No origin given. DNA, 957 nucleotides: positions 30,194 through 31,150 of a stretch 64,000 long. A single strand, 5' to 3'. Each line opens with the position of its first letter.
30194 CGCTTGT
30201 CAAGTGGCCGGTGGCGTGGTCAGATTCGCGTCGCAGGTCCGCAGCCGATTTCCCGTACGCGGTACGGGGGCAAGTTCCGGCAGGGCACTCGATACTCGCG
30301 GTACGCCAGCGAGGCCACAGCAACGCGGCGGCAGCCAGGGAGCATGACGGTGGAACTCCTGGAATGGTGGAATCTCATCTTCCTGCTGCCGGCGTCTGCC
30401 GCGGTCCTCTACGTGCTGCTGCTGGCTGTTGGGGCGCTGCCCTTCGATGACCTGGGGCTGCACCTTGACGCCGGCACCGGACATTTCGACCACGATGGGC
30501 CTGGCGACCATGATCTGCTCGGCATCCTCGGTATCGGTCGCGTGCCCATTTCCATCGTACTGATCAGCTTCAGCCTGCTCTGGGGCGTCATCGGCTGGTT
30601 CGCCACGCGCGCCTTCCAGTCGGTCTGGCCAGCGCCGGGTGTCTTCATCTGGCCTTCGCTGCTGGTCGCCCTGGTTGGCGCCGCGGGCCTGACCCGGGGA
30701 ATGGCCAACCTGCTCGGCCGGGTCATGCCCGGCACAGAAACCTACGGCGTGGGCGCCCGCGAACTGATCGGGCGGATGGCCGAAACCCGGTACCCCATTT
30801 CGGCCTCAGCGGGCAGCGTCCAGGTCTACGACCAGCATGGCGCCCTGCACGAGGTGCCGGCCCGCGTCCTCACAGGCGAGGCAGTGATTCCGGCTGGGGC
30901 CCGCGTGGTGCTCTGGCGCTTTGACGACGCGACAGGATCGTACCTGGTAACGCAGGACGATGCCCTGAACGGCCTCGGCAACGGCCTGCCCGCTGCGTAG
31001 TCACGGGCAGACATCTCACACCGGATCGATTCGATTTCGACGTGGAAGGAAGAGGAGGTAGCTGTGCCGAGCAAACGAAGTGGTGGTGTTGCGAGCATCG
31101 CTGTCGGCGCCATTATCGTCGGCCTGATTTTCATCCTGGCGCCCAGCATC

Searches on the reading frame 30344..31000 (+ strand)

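Call 79: search_protein_families(library=pfam, proteins=[window:30344-31000:+], max_evalue=0.01)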
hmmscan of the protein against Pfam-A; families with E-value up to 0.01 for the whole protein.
window:30344-31000:+ (218 aa): 1 family
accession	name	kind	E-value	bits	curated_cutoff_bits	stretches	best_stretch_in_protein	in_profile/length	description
PF21001.2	YqiJ_N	-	4.7e-06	27.2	23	1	35-114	33-112/116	Inner membrane protein YqiJ, N-terminal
